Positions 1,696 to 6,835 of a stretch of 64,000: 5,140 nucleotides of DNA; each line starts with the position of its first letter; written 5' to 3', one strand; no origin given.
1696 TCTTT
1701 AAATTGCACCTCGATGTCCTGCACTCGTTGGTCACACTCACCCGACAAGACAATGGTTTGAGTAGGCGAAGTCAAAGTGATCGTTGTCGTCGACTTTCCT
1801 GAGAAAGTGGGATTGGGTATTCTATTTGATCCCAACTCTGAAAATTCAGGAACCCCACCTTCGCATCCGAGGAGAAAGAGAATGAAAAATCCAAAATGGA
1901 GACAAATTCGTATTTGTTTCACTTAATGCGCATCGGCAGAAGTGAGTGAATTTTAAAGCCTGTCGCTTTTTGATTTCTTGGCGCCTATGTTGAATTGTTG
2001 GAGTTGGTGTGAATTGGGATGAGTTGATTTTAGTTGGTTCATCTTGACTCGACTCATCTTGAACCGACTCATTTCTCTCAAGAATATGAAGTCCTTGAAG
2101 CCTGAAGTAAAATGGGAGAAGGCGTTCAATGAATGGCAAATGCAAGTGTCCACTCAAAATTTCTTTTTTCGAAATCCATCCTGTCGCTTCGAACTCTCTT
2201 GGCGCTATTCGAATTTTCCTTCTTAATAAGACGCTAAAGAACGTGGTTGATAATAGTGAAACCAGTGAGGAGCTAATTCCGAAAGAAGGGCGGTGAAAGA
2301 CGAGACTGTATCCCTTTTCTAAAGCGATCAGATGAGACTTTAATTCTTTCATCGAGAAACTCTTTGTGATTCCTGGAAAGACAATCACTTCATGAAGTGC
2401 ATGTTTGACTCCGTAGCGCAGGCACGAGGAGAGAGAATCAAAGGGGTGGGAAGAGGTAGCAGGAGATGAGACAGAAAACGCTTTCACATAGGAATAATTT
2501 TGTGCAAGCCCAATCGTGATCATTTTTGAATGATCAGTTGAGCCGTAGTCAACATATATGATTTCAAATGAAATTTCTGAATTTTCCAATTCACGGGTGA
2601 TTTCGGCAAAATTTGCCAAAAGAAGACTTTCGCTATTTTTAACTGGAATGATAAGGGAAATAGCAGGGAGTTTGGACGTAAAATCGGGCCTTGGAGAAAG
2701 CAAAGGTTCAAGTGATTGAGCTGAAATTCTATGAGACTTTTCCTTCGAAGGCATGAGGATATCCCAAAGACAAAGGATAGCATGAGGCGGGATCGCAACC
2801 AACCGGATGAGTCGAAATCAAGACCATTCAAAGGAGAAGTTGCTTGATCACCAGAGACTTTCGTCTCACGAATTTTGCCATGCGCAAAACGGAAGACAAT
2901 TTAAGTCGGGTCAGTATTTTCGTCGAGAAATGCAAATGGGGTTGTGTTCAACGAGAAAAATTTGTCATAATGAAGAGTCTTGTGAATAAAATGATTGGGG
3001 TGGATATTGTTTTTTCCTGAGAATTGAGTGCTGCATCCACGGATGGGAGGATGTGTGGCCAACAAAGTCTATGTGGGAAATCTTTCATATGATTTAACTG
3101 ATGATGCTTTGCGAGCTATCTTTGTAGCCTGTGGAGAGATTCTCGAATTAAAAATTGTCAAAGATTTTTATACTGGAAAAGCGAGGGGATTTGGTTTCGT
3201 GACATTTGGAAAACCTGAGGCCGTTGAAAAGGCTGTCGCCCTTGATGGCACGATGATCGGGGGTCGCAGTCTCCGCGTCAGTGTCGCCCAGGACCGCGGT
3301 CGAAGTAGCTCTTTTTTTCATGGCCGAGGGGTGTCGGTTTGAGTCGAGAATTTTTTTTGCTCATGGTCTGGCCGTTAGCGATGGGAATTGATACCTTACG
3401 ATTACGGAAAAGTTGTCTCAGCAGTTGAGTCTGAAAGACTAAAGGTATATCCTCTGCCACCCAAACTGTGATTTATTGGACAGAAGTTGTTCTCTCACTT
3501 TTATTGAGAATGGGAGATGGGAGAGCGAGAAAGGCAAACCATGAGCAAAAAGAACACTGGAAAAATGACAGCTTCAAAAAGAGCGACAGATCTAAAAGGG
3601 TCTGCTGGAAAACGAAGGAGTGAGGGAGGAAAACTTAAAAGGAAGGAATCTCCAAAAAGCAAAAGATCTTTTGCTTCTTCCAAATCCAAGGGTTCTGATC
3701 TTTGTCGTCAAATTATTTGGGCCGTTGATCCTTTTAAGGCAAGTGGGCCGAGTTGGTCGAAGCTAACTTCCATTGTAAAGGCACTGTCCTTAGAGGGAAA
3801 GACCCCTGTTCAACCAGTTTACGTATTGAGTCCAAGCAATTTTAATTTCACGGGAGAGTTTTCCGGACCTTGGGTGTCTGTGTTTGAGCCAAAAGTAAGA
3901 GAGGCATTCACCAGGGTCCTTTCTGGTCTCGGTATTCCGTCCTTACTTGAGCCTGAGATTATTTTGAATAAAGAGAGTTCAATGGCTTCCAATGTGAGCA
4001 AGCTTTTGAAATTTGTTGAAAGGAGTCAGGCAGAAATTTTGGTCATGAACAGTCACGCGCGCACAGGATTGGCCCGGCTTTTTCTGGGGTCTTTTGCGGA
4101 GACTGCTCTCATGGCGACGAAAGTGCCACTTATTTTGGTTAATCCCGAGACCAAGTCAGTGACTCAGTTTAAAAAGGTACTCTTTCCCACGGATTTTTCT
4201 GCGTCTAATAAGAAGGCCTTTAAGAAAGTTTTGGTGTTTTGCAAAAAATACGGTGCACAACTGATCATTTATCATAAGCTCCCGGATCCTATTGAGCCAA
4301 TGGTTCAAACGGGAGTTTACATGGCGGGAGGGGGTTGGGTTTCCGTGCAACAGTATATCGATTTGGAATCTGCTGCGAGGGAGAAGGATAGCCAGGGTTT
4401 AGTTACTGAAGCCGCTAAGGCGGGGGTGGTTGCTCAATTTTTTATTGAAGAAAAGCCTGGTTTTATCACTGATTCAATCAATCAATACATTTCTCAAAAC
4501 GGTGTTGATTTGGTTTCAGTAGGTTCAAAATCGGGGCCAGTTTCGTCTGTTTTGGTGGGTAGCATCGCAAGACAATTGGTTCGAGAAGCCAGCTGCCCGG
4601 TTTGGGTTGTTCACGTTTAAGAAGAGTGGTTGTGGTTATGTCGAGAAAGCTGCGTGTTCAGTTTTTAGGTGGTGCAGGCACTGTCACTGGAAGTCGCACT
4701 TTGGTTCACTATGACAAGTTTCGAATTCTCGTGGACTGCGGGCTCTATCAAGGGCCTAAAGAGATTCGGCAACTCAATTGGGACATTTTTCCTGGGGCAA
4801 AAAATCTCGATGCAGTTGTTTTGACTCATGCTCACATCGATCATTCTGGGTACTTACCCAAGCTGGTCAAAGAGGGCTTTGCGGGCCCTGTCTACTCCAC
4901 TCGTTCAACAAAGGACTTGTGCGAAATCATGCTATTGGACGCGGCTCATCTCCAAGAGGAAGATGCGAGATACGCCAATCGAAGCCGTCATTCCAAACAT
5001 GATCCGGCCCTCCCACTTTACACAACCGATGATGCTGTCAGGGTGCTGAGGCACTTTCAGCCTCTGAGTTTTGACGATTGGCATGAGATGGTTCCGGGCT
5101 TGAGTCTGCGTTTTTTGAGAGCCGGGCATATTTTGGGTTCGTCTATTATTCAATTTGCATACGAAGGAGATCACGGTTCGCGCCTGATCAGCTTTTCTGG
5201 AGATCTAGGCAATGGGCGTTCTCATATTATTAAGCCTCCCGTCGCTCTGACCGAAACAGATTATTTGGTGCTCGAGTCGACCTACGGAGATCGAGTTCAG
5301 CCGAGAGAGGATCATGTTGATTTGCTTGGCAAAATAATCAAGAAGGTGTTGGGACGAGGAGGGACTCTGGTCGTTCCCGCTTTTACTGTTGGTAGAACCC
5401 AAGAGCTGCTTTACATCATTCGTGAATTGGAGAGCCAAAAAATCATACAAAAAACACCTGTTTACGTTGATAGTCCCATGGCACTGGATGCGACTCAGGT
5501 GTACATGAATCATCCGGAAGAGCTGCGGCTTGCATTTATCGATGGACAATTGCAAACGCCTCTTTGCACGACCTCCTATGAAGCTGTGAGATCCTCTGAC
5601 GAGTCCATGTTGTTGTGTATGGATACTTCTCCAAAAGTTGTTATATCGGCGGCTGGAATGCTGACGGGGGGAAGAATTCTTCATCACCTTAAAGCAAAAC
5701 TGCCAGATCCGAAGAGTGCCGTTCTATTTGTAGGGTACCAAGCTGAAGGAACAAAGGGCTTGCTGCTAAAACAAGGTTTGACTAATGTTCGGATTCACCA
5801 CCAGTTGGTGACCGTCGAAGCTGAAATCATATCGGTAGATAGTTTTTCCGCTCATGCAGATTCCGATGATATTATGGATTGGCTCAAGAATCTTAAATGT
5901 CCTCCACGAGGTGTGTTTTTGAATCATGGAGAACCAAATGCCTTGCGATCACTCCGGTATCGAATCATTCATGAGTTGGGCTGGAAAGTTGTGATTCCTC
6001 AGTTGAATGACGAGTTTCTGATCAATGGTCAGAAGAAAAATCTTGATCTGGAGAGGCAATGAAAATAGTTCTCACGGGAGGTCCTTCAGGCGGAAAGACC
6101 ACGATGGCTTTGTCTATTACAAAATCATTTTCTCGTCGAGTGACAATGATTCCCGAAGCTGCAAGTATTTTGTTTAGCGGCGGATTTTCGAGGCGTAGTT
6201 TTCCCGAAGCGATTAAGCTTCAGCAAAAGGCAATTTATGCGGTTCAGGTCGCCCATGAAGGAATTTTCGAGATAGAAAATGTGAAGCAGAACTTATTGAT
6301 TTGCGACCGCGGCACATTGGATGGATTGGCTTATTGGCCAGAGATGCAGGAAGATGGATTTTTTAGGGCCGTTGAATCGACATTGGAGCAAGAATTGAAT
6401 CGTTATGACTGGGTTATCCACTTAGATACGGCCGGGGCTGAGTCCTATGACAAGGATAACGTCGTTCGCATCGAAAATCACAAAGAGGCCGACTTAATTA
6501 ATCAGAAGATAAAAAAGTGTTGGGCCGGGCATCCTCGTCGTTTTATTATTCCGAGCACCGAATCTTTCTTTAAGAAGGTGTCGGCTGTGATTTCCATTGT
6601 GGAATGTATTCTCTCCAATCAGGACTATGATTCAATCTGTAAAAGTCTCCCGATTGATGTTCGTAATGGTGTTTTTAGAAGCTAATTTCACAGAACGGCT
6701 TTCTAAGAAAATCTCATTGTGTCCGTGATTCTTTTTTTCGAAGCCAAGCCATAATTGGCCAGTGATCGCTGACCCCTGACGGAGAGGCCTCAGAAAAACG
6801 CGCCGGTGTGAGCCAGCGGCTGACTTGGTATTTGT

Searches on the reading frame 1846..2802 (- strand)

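Call 9: search_protein_families(library=pfam, proteins=[window:1846-2802:-], max_evalue=0.001)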
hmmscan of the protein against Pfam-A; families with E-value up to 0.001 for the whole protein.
window:1846-2802:- (318 aa): 1 family
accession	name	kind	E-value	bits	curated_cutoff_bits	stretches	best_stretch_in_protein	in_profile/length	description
PF00535.33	Glycos_transf_2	-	0.00013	22.3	23.3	1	49-104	1-53/168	Glycosyl transferase family 2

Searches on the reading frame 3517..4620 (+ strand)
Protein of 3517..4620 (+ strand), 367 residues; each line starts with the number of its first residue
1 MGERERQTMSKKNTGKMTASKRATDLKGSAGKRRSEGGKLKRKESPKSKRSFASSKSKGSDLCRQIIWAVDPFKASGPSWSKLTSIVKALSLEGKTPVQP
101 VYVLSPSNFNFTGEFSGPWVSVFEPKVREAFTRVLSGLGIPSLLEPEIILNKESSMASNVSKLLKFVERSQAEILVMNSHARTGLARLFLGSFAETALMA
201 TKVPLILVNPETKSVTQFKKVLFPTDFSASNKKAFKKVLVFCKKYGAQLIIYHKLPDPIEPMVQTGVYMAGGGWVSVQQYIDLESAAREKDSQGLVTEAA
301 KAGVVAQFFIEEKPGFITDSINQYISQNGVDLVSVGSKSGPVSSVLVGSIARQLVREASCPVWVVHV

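Call 9: search_protein_families(library=pfam, proteins=[window:3517-4620:+], max_evalue=0.001)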
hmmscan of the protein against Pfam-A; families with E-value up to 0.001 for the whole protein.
window:3517-4620:+ (367 aa): 1 family
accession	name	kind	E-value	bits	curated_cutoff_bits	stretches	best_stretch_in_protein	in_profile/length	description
PF00582.32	Usp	-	5e-30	105.3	24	2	218-366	2-141/141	Universal stress protein family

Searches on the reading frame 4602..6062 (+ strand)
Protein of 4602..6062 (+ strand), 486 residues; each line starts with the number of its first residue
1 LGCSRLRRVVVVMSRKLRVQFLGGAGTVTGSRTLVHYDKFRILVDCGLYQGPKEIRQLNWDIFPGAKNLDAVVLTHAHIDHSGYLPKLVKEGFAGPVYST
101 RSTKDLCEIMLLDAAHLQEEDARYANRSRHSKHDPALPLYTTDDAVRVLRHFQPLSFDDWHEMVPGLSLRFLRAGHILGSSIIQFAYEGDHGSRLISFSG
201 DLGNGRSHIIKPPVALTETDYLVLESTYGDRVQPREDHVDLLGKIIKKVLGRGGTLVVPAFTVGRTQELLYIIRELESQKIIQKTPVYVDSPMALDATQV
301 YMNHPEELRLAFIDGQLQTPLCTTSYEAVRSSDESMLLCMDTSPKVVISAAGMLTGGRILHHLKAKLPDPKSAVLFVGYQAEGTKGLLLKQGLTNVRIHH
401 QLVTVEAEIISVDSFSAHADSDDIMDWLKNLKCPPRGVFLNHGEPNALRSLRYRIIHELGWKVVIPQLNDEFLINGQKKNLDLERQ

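Call 9: search_protein_families(library=pfam, proteins=[window:4602-6062:+], max_evalue=0.001)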
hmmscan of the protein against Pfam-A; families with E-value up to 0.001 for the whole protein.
window:4602-6062:+ (486 aa): 5 families
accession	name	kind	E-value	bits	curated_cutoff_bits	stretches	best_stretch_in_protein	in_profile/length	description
PF10996.14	Beta-Casp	-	1.8e-33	116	27.7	1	266-386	1-117/120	Beta-Casp domain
PF07521.17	RMMBL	-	2.6e-19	69.4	21.6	1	403-466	2-63/63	Zn-dependent metallo-hydrolase RNA specificity domain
PF16661.11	Lactamase_B_6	-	2e-11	44.1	27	1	34-184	1-148/193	Metallo-beta-lactamase superfamily domain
PF00753.33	Lactamase_B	-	2.4e-10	41.1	22.7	1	33-111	9-86/196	Metallo-beta-lactamase superfamily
PF12706.13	Lactamase_B_2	-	9.6e-08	32.3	27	1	41-105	2-68/200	Beta-lactamase superfamily domain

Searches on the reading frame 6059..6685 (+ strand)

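Call 9: search_protein_families(library=pfam, proteins=[window:6059-6685:+], max_evalue=0.001)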
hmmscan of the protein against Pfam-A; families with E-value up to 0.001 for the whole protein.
window:6059-6685:+ (208 aa): 1 family
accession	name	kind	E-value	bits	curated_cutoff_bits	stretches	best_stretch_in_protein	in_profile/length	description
PF13521.12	AAA_28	-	3e-20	73.5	27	1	2-168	1-159/164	AAA domain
